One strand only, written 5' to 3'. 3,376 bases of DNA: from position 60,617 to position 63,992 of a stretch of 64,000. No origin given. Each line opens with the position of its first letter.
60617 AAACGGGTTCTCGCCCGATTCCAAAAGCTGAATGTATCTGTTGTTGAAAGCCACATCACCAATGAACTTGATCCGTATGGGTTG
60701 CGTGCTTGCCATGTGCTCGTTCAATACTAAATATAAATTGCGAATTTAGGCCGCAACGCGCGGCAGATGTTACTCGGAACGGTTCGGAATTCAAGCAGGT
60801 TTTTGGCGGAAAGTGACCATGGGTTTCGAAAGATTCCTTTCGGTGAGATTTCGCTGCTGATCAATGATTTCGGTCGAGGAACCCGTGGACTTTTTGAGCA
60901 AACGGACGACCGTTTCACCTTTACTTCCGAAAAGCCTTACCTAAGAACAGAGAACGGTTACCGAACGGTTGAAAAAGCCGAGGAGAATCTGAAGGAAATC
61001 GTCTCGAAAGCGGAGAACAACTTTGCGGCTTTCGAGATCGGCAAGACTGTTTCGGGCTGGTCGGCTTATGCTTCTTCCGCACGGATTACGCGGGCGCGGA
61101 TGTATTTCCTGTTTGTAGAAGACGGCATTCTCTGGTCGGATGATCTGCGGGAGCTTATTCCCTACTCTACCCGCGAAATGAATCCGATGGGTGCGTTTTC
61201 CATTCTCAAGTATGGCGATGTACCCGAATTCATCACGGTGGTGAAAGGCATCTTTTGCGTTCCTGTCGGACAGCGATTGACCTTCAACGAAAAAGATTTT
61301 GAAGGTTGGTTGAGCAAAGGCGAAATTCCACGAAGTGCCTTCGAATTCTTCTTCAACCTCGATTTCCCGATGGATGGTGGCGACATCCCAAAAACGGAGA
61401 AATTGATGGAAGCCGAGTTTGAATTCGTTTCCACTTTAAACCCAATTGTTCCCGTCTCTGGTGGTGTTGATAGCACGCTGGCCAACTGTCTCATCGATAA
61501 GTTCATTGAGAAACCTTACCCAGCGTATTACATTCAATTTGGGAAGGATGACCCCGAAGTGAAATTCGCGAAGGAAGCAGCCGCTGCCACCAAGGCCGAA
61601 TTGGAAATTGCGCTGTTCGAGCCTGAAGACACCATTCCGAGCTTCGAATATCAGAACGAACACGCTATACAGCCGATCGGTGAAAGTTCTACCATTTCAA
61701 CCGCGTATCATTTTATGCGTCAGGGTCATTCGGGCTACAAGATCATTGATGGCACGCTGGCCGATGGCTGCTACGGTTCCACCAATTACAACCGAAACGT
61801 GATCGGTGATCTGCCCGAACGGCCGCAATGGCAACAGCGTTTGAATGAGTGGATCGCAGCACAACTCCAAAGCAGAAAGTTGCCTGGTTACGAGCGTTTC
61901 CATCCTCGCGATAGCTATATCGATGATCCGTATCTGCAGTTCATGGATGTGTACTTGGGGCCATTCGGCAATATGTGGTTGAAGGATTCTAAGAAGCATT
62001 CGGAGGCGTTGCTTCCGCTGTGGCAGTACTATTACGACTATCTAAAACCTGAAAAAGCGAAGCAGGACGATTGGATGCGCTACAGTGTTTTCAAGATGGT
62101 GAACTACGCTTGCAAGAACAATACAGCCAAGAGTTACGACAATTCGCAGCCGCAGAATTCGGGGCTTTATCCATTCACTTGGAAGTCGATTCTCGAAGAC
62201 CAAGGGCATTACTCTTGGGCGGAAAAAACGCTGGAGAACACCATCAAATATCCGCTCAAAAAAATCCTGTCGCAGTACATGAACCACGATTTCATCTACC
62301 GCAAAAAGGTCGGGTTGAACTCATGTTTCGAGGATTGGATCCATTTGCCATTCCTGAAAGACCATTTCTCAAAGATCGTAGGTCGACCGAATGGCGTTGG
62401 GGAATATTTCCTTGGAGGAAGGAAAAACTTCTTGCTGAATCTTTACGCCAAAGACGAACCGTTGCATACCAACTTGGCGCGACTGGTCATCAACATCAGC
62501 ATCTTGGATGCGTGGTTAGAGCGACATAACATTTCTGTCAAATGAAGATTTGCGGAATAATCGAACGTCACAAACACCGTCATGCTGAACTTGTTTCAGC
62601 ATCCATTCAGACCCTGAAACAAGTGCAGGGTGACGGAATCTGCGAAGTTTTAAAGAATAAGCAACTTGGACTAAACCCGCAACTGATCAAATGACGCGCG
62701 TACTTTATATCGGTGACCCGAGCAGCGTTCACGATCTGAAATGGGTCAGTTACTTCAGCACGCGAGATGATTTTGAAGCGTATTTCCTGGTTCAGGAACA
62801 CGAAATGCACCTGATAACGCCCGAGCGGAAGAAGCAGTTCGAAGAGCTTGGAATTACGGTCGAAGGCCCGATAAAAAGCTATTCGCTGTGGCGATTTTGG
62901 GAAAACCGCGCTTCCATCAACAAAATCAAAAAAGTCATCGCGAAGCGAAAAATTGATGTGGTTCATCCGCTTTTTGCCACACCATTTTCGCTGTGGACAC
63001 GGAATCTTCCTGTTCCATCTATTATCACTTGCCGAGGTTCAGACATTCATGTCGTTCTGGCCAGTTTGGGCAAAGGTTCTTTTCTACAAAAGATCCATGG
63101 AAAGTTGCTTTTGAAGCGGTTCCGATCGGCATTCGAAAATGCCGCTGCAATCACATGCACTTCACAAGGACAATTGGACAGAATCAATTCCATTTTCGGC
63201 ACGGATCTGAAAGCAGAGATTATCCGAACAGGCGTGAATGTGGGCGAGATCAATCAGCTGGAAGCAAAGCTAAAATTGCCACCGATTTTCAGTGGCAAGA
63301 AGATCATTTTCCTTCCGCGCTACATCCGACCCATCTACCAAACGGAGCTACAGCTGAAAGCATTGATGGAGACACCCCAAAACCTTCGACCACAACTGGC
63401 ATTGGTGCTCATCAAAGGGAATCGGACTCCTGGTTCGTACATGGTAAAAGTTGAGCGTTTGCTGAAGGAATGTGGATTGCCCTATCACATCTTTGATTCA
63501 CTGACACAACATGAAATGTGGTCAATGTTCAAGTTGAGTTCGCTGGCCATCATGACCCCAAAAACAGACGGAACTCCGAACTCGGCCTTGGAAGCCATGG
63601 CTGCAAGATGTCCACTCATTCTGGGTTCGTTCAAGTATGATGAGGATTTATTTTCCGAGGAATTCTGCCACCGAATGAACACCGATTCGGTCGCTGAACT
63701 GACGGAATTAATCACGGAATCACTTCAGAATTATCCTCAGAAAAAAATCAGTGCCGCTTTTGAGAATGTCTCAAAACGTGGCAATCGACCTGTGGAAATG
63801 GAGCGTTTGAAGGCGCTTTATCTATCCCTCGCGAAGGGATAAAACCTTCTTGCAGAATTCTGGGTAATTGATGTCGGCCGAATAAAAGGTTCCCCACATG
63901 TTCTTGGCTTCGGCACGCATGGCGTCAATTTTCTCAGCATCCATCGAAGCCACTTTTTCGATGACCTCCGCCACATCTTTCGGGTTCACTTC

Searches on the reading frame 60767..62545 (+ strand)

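Call 67: search_protein_families(library=pfam, proteins=[window:60767-62545:+], max_evalue=0.00001)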
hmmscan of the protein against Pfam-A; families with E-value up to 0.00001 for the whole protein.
window:60767-62545:+ (592 aa): 1 family
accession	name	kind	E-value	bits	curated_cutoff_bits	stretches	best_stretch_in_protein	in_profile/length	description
PF00733.27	Asn_synthase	-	2.6e-17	64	21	1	230-585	24-354/354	Asparagine synthase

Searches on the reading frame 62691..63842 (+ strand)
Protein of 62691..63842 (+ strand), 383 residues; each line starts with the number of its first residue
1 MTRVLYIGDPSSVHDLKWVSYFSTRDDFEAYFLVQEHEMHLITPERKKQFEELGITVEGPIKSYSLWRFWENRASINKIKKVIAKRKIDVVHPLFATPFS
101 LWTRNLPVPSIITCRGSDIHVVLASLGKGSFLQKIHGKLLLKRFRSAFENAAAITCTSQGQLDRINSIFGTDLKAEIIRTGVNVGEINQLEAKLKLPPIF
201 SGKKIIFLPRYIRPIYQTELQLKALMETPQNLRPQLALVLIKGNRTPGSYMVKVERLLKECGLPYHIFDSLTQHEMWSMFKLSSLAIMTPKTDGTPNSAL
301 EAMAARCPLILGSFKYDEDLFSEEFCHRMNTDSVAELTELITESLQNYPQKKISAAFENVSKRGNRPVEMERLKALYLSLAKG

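Call 67: search_protein_families(library=pfam, proteins=[window:62691-63842:+], max_evalue=0.00001)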
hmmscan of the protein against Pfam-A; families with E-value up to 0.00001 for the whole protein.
window:62691-63842:+ (383 aa): 3 families
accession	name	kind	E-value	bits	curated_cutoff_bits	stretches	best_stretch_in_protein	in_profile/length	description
PF13439.12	Glyco_transf_4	-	4.5e-12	46.8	28.5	1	35-184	18-168/170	Glycosyltransferase Family 4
PF13477.12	Glyco_trans_4_2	-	8.1e-09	36.2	23.4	1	3-154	1-135/139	Glycosyl transferase 4-like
PF00534.26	Glycos_transf_1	-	1.2e-08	35.1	26.4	1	200-348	12-159/172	Glycosyl transferases group 1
